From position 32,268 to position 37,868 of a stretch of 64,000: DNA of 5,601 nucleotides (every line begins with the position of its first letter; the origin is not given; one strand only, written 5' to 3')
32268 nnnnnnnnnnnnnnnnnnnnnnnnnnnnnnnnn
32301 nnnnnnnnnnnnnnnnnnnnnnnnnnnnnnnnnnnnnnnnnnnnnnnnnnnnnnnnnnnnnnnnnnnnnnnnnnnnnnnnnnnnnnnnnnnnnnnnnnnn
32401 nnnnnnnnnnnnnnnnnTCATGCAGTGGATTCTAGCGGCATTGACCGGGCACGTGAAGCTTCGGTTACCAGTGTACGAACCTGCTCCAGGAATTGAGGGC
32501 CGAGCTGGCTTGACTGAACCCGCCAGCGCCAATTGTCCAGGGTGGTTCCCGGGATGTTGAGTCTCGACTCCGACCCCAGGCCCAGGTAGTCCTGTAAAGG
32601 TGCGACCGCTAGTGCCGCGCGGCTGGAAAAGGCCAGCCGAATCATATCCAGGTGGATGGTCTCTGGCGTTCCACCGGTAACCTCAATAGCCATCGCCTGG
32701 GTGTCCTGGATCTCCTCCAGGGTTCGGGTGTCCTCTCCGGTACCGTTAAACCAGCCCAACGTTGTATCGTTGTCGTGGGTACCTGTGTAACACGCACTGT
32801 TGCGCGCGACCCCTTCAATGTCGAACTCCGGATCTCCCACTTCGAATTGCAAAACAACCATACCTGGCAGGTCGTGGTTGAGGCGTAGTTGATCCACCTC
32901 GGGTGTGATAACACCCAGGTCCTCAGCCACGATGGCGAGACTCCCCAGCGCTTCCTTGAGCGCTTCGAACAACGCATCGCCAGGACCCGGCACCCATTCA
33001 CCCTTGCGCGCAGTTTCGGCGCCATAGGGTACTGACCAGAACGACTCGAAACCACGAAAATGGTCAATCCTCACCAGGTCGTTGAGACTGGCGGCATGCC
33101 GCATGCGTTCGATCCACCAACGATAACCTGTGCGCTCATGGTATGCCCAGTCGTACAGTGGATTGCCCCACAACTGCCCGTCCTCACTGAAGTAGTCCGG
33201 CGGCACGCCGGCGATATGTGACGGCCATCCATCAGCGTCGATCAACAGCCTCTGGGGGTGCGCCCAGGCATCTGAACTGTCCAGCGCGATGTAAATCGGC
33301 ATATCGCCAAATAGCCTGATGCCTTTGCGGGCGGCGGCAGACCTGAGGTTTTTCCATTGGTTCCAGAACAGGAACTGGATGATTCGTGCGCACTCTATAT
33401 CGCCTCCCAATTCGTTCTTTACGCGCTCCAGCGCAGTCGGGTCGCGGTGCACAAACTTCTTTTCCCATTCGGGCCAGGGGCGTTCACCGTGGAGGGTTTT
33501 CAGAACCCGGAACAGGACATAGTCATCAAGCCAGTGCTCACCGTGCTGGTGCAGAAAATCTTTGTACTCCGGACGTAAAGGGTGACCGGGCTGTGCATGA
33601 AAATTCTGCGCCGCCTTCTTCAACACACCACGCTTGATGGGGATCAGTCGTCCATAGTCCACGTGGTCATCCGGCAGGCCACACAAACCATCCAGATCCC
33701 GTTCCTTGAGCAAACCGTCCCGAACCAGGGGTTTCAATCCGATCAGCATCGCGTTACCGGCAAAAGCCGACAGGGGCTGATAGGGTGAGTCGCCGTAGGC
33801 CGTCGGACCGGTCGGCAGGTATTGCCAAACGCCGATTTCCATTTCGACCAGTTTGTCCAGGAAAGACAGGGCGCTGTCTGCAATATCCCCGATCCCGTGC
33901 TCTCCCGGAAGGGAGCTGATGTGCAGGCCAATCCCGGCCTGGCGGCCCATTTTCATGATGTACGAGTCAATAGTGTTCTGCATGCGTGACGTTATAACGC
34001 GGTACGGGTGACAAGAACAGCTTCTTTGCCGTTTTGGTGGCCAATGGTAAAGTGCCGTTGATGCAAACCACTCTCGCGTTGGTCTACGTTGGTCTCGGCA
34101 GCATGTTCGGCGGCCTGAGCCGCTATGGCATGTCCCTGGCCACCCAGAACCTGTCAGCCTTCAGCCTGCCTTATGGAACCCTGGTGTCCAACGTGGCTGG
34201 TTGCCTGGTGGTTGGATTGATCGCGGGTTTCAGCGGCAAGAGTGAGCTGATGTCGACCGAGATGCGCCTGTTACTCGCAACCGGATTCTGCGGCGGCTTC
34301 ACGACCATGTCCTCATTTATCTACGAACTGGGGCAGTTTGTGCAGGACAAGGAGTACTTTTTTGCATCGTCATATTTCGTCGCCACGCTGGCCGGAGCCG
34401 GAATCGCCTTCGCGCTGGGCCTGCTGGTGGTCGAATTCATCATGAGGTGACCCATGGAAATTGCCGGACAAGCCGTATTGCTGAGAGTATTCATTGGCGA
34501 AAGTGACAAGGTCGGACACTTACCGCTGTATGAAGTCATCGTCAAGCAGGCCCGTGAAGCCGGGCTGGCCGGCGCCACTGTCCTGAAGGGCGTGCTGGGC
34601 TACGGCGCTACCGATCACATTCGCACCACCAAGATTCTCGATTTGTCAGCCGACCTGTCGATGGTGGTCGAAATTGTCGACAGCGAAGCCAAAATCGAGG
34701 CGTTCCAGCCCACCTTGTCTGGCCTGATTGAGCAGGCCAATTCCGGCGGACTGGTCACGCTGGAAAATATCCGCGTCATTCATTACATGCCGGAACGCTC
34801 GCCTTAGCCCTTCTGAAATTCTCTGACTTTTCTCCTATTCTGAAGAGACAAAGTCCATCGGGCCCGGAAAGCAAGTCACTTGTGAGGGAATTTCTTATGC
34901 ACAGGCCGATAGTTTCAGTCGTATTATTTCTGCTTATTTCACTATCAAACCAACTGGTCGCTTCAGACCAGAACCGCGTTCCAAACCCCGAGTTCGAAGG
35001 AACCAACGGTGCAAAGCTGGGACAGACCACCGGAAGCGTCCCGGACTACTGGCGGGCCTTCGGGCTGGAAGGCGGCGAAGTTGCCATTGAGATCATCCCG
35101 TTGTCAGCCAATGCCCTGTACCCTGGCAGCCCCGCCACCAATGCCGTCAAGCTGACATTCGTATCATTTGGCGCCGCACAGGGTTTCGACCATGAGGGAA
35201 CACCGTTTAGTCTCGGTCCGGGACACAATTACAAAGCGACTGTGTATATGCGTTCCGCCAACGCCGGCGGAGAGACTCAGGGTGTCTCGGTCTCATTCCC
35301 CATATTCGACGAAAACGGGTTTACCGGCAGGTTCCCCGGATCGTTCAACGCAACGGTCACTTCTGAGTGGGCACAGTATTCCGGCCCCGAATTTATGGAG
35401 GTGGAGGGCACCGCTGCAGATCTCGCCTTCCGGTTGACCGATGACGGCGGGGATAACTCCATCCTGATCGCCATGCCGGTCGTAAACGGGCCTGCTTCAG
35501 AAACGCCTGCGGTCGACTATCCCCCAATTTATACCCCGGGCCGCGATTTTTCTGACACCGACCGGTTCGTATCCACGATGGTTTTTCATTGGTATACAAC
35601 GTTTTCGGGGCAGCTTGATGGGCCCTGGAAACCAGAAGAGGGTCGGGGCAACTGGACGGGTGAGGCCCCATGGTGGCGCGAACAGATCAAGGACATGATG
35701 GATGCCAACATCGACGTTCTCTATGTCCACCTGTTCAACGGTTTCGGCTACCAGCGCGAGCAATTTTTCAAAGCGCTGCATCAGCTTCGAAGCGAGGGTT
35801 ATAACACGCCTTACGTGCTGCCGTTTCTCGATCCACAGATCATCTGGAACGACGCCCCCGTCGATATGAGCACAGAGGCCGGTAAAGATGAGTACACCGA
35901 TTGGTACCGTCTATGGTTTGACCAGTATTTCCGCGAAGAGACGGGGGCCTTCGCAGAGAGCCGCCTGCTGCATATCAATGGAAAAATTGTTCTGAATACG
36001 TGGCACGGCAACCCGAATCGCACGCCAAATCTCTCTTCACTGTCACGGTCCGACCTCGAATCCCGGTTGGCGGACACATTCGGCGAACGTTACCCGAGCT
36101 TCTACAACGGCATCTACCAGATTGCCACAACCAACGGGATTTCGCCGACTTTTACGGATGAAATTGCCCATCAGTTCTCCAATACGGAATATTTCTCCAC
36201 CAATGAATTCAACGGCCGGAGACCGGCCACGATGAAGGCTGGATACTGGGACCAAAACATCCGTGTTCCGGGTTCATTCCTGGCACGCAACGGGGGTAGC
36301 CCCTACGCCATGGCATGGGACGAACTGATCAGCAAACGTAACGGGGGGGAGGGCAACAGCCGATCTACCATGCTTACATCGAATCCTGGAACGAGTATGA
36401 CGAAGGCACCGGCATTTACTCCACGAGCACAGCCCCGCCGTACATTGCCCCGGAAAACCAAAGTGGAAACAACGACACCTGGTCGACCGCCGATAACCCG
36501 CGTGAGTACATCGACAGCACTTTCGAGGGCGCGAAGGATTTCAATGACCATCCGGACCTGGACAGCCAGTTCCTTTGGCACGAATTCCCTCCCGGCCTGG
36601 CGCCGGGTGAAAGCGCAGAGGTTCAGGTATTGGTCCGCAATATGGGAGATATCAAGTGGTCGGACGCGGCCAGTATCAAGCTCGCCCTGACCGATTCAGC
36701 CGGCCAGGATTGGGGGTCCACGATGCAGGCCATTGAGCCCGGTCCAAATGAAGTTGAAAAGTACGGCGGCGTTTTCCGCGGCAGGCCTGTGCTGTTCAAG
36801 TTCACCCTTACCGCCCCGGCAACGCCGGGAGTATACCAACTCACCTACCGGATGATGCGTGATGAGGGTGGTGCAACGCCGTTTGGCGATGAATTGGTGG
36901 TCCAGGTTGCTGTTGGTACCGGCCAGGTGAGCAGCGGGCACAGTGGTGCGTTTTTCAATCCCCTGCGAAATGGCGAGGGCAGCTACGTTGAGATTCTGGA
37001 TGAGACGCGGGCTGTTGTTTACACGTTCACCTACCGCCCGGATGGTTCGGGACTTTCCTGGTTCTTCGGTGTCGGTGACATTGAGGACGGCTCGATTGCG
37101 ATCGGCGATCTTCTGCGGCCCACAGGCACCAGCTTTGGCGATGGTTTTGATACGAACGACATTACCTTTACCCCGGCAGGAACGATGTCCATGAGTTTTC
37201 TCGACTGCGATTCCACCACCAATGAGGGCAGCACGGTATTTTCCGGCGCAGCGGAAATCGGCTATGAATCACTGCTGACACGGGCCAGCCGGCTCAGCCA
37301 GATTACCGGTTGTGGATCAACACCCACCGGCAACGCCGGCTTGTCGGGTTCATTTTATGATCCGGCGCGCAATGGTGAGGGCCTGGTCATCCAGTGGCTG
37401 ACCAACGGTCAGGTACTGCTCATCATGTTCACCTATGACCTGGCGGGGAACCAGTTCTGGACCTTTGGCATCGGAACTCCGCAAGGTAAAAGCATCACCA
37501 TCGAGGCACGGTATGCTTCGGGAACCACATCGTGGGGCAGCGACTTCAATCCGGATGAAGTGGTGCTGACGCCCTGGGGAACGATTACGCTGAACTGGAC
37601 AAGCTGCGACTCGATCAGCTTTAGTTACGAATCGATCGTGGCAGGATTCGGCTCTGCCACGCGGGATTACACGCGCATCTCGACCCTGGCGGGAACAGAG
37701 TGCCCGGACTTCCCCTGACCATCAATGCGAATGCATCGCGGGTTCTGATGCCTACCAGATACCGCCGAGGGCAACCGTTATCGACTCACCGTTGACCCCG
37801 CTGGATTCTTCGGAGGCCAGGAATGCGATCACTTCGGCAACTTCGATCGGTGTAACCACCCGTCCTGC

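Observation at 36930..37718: Recurrent two-Cys C-terminal module on four unrelated secreted proteins (six copies in 64 kb)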

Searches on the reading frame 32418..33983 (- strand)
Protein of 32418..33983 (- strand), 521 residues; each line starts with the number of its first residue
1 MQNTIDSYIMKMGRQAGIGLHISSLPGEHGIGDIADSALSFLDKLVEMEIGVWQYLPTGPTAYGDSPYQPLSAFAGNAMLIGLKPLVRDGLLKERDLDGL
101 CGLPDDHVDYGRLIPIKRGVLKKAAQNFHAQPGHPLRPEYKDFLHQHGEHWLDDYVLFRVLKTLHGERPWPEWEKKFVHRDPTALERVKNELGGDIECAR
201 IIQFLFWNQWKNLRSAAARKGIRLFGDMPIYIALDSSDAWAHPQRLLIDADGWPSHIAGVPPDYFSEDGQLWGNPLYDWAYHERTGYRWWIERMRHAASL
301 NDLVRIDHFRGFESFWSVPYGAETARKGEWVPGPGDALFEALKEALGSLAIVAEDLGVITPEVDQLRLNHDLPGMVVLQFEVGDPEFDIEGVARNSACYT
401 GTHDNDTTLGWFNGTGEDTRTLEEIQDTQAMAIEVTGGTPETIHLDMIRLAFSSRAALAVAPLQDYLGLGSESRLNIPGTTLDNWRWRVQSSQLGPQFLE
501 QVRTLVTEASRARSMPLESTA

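Call 19: search_protein_families(library=pfam, proteins=[window:32418-33983:-], max_evalue=0.001)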
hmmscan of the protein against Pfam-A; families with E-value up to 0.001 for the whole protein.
window:32418-33983:- (521 aa): 1 family
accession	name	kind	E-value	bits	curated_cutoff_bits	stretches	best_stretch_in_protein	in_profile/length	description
PF02446.23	Glyco_hydro_77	-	9e-159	529.7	25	1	20-493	1-463/465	4-alpha-glucanotransferase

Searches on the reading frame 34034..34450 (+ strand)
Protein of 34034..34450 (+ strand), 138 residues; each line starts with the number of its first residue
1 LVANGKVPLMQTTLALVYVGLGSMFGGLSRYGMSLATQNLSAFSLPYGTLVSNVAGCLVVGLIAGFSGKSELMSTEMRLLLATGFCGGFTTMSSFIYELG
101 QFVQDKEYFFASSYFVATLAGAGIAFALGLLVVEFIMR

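Call 75: search_protein_families(library=pfam, proteins=[window:34034-34450:+], max_evalue=0.001)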
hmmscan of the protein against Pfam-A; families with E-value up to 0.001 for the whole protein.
window:34034-34450:+ (138 aa): 1 family
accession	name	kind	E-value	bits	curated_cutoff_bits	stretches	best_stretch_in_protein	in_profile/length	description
PF02537.21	CRCB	-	1.5e-24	86.7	32.9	1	18-130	2-103/103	CrcB-like protein, Camphor Resistance (CrcB)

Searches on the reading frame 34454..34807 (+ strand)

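Call 75: search_protein_families(library=pfam, proteins=[window:34454-34807:+], max_evalue=0.001)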
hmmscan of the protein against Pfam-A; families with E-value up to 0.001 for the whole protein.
window:34454-34807:+ (117 aa): 1 family
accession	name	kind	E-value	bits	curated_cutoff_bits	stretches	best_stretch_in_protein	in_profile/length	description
PF02641.20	DUF190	-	3.2e-33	114.3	23.4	1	9-108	2-97/97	Uncharacterized ACR, COG1993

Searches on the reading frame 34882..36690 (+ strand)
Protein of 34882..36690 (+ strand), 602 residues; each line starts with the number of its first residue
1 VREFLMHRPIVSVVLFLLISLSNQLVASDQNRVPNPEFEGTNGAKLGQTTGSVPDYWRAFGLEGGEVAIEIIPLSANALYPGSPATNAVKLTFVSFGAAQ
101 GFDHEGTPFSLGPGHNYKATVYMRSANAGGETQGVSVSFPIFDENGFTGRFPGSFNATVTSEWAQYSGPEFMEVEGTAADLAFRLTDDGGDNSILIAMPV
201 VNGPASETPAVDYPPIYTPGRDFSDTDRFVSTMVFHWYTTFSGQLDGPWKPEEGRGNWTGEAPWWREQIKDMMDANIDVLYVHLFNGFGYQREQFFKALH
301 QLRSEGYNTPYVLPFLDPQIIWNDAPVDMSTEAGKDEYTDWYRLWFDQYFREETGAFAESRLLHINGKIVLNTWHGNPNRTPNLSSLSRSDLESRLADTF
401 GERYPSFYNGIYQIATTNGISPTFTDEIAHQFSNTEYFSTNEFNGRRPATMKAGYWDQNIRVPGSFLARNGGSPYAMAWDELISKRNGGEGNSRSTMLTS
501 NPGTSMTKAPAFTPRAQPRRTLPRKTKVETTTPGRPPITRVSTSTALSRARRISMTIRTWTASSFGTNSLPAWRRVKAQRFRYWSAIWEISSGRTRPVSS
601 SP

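Call 5: search_protein_families(library=pfam, proteins=[window:34882-36690:+], max_evalue=0.1)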
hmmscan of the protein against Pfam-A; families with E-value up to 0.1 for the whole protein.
window:34882-36690:+ (602 aa): 0 families

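Call 6: search_protein_families(library=ncbifam, proteins=[window:34882-36690:+], max_evalue=0.1)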
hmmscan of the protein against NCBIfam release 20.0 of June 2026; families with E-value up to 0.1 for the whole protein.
window:34882-36690:+ (602 aa): 1 family
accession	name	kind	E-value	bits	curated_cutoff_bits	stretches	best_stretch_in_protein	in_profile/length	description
TIGR04269.1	SAM_SPASM_FxsB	subfamily_domain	0.061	12.3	370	1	310-392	188-263/363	FxsB family cyclophane-forming radical SAM/SPASM peptide maturase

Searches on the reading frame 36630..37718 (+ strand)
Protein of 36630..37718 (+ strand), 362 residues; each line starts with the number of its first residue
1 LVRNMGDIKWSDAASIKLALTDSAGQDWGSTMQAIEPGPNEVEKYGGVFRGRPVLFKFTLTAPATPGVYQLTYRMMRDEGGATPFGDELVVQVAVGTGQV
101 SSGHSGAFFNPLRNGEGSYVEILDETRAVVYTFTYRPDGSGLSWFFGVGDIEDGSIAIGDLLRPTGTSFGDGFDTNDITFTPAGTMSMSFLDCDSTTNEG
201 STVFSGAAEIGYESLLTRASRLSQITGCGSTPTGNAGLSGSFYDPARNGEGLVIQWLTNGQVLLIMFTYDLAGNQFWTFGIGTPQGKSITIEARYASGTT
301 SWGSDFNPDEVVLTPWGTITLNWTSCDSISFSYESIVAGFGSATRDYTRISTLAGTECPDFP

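Call 5: search_protein_families(library=pfam, proteins=[window:36630-37718:+], max_evalue=0.1)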
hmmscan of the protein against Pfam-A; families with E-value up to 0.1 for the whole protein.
window:36630-37718:+ (362 aa): 1 family
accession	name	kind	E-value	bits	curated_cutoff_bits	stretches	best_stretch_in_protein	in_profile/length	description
PF16158.11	N_BRCA1_IG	-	1.9e-07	32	28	1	2-95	20-108/108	Ig-like domain from next to BRCA1 gene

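Call 6: search_protein_families(library=ncbifam, proteins=[window:36630-37718:+], max_evalue=0.1)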
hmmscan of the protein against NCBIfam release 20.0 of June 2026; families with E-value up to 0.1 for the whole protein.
window:36630-37718:+ (362 aa): 1 family
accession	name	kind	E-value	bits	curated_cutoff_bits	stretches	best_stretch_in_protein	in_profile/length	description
NF041895.1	choice_anch_V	domain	0.065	13.3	42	0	49-90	104-145/150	choice-of-anchor V domain-containing protein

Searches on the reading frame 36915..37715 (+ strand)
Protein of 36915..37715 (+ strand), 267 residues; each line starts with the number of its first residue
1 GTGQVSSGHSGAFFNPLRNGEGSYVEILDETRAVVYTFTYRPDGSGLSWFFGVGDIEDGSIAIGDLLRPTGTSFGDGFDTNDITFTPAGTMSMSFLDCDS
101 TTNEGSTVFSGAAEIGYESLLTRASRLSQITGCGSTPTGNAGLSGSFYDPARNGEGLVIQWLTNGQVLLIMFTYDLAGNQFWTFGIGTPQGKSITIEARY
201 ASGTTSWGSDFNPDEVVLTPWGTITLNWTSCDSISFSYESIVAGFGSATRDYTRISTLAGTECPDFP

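Call 66: predict_structure(alignment_id=A5)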
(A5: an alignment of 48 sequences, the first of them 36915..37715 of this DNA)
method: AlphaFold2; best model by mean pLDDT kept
length: 267 residues; sequences in the alignment: 48
mean_pLDDT: 92.7   pTM: 0.90
mean pLDDT of the five models: 92.7, 92.5, 91.1, 91.1, 90.8
residues with pLDDT >= 90: 212; 70-90: 44; 50-70: 9; < 50: 2
segments of 3 or more residues with pLDDT < 50: none
pLDDT, mean of each block of 10 residues (from residue 1): 78 94 93 97 97 95 96 93 96 89 88 89 90 70 95 95 94 97 98 96 95 97 98 98 97 94 82
secondary structure, 60 per line:
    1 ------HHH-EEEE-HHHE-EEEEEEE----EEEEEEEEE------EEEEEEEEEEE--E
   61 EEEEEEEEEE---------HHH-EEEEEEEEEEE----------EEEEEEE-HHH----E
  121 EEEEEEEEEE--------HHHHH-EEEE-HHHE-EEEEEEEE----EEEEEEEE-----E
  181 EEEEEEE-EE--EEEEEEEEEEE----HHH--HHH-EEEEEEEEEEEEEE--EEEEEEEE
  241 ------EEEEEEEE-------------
elements in order: E11-14 E21-27 E32-40 E47-57 E60-70 E84-94 E105-111 E120-130 H139-143 E145-148 E155-162 E167-174 E180-187 E193-203 E217-230 E233-240 E247-254
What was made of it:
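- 36918..37316 (+): Module copy B1 (first barrel of the tandem cassette). Tandem AF2 model pLDDT 92.7, pTM 0.90 (call 66).
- The tandem model has pLDDT 92.7 and pTM 0.90, with two eight-stranded barrels (call 66). The high pTM of the tandem model (0.90) implies that barrels pack against each other (call 66).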

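Call 68: fold_search(model_id=the predicted structure, library=pdb)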
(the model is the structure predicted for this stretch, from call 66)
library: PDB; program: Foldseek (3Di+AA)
matches with E <= 10: 1122; with E <= 0.001: 0
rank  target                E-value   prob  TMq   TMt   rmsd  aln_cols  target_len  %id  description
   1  9oee_A                3.9e-03  0.57  0.21  0.12  14.1       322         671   11  S. griseus TUA bound UmbA4 complexes (released 2025-12-17)
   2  7wb4_e                6.1e-03  0.44  0.22  0.07  18.1       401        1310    6  Cryo-EM structure of the NR subunit from X. laevis NPC (released 2022-03-02)
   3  4o3w_A                7.8e-03  0.66  0.25  0.14  26.2       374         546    8  Crystal structure of the vaccine antigen Transferrin Binding Protein B (TbpB) mutant Tyr-63-Ala from Actinobacillus su (released 2015-01-14)
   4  7r5k_R0               8.2e-03  0.54  0.24  0.07  18.9       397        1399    8  Human nuclear pore complex (constricted) (released 2022-06-22)
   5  2asn                  9.5e-03  0.99  0.26  0.36   6.7       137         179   14  Crystal structure of D1A mutant of nitrophorin 2 complexed with imidazole (released 2006-08-01)
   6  3v8u_A                1.1e-02  0.75  0.26  0.15  19.7       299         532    9  The crystal structure of transferrin binding protein B (TbpB) from Neisseria meningitidis serogroup B (released 2012-02-15)
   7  5yvf_C                1.2e-02  0.60  0.24  0.21  19.9       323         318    8  Crystal structure of BFA1 (released 2018-08-08)
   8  3hol                  1.3e-02  0.72  0.25  0.14  25.3       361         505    7  The Structure of Intact Ap-TbpB (N and C lobes) (released 2009-10-06)
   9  8fs6_G                1.3e-02  0.18  0.15  0.14  20.8       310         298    8  Structure of S. cerevisiae Rad24-RFC loading the 9-1-1 clamp onto a 10-nt gapped DNA in step 4 (partially closed 9-1-1 (released 2023-06-14)
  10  4o4u_B                1.3e-02  0.75  0.26  0.16  24.4       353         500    8  Crystal structure of the vaccine antigen Transferrin Binding Protein B (TbpB) mutant Trp-176-Ala from Haemophilus para (released 2015-01-14)
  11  9yz4_B                1.4e-02  0.77  0.28  0.16  19.0       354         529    9  Neisseria gonorrhoeae Transferrin Binding Protein A in complex with Transferrin Binding Protein B and transferrin (iro (released 2026-03-04)
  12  5yvf_A                1.4e-02  0.47  0.23  0.20  20.1       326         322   10  Crystal structure of BFA1 (released 2018-08-08)
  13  6czj_A                1.6e-02  1.00  0.30  0.67   4.5       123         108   17  Structure of a redesigned beta barrel, b10 (released 2018-09-19)
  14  8up2_C                1.6e-02  0.72  0.25  0.28  16.1       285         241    9  Murine Fab JAR 4 bound to meningococcal Factor H binding protein (released 2024-10-16)
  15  8gcj_A                1.6e-02  0.15  0.14  0.14  19.8       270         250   12  PCNA (released 2024-05-29)
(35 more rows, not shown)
